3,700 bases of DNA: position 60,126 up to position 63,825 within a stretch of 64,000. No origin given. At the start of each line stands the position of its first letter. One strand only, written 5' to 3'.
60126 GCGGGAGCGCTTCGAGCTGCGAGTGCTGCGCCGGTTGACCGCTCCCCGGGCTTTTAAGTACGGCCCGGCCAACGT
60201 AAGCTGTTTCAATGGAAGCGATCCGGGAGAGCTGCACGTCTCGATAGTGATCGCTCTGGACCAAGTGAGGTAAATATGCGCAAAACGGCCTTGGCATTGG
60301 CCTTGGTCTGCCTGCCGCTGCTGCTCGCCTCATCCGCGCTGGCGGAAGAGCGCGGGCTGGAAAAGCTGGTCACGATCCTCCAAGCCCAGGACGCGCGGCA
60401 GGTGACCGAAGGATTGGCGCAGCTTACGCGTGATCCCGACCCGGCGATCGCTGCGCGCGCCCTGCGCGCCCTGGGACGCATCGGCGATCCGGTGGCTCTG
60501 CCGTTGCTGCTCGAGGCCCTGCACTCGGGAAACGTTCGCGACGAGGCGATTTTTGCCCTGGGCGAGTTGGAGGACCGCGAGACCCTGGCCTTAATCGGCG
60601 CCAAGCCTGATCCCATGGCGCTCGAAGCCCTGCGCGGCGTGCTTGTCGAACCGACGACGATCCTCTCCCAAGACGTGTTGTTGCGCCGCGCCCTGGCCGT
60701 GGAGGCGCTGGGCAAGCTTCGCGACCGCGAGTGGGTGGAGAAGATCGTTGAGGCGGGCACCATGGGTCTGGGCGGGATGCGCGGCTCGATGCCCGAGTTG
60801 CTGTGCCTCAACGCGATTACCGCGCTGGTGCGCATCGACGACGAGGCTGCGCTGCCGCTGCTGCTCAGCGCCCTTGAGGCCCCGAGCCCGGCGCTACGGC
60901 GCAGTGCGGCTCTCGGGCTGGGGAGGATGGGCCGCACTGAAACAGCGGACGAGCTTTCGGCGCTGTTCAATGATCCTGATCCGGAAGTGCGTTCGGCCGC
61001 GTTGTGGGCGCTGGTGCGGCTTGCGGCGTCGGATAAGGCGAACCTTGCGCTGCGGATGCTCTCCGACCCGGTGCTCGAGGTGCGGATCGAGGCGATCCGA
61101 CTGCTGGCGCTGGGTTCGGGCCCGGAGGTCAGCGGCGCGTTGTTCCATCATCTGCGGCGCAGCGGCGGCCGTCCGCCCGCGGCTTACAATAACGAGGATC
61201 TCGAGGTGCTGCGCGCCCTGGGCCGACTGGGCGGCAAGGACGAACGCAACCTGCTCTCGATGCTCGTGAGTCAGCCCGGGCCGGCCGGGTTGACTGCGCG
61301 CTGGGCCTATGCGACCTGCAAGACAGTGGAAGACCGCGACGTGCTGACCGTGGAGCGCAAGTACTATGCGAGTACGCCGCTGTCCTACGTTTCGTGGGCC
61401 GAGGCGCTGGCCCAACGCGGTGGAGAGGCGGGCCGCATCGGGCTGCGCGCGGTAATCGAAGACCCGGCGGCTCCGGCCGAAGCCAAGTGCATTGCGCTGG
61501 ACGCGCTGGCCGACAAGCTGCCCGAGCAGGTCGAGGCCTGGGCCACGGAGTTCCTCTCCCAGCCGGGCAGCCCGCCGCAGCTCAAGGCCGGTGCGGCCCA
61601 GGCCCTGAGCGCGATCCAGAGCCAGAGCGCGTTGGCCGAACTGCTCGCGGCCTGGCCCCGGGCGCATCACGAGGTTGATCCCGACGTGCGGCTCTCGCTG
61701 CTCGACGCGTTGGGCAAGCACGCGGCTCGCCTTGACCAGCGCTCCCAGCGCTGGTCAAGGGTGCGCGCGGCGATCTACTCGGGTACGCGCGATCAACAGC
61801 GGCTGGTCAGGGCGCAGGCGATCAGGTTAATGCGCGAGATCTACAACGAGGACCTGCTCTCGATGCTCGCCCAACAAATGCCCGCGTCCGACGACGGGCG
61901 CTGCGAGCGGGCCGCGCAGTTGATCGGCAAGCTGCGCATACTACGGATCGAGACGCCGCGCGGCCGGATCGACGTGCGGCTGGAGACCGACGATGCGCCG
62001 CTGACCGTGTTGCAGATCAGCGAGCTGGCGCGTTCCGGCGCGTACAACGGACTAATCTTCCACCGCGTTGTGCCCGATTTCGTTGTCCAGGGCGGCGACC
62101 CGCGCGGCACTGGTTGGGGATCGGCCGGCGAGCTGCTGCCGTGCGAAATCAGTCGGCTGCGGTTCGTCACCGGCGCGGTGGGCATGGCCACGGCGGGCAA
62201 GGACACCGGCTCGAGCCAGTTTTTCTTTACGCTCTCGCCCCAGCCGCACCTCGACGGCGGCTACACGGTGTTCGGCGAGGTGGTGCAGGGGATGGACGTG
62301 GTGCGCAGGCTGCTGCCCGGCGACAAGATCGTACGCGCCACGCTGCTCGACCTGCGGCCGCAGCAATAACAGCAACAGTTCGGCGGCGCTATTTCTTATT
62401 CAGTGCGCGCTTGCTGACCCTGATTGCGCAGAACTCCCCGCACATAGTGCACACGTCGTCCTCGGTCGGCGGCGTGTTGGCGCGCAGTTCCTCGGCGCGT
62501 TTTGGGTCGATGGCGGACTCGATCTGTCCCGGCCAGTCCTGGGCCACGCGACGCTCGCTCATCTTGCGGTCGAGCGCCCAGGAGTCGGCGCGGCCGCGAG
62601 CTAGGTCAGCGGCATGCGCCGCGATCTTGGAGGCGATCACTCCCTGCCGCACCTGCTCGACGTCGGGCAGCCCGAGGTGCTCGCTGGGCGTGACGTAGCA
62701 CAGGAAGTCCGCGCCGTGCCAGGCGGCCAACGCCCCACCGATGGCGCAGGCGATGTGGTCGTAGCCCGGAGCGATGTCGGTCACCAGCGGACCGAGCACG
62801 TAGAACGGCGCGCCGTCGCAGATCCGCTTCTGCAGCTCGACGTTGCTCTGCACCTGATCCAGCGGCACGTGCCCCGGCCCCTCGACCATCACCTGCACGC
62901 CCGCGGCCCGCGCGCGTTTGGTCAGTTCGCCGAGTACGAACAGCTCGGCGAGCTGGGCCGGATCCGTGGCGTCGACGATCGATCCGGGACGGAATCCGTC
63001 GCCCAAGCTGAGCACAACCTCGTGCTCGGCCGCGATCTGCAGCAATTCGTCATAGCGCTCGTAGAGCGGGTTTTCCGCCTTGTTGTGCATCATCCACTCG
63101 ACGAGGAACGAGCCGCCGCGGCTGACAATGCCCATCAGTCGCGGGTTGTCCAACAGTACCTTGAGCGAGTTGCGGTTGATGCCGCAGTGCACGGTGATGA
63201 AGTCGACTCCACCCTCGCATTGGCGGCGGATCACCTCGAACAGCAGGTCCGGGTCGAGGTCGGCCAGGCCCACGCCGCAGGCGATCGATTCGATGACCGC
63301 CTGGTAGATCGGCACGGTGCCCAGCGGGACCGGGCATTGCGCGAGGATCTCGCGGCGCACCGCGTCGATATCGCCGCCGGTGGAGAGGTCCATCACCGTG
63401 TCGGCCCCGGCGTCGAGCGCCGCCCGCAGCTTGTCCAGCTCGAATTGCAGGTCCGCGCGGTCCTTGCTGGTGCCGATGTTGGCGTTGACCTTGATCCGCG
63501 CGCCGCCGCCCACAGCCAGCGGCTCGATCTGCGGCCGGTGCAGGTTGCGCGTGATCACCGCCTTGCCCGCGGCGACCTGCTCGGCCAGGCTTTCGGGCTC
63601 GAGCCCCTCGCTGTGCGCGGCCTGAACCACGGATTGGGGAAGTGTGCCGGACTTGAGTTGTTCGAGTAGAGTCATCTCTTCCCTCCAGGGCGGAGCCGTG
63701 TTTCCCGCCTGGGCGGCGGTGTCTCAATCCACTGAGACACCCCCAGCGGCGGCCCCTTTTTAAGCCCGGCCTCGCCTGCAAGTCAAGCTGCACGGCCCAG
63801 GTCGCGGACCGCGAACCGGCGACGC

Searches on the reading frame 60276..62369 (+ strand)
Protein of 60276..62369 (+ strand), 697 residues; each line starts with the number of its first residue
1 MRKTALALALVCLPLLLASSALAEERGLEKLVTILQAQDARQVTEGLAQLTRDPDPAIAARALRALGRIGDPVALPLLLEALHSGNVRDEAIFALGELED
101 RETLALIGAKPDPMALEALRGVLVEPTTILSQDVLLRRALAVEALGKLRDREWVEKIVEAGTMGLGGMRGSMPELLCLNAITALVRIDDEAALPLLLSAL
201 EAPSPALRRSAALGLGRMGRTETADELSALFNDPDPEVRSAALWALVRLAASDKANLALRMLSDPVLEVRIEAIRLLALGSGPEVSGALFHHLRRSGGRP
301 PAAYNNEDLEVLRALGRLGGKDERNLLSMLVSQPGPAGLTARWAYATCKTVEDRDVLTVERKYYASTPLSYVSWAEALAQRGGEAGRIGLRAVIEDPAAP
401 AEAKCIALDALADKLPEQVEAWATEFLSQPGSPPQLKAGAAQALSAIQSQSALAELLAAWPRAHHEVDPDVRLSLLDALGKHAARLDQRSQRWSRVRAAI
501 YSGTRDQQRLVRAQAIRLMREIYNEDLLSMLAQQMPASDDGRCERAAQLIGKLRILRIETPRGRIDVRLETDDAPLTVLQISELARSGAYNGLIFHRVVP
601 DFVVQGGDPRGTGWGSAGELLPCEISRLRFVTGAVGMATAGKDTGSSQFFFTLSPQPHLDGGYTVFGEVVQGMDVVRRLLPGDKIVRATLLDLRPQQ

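Call 81: search_protein_families(library=pfam, proteins=[window:60276-62369:+], max_evalue=0.001)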
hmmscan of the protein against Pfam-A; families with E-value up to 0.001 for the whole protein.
window:60276-62369:+ (697 aa): 9 families
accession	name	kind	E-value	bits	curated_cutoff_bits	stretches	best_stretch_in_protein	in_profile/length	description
PF00160.26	Pro_isomerase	-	1.5e-37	129.7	21.7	1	556-679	2-137/159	Cyclophilin type peptidyl-prolyl cis-trans isomerase/CLD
PF13646.12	HEAT_2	-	3.5e-33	114.2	27.7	3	178-246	18-87/88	HEAT repeats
PF02985.28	HEAT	-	2.8e-17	61.6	23.5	1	228-250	6-28/31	HEAT repeat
PF03130.22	HEAT_PBS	-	1.4e-12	47.2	20.9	1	60-82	3-25/27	PBS lyase HEAT-like repeat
PF13513.12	HEAT_EZ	-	4.6e-06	27.5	27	0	225-249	31-55/55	HEAT-like repeat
PF12717.13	Cnd1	-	0.00019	21.9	26.4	0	196-261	26-96/162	non-SMC mitotic condensation complex subunit 1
PF11838.14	ERAP1_C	-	0.00019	21.4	38.2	0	408-517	103-211/318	ERAP1-like C-terminal domain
PF01602.26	Adaptin_N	-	0.0002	20.6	37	0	175-260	94-187/524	Adaptin N terminal region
PF00514.29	Arm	-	0.00052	20.4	20.6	0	227-251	17-41/41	Armadillo/beta-catenin-like repeat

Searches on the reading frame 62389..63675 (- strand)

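Call 81: search_protein_families(library=pfam, proteins=[window:62389-63675:-], max_evalue=0.001)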
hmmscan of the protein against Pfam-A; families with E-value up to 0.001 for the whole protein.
window:62389-63675:- (428 aa): 1 family
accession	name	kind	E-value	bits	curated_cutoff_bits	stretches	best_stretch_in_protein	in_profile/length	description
PF01964.24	ThiC_Rad_SAM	-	1.1e-186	621.1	25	1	2-422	1-419/420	Radical SAM ThiC family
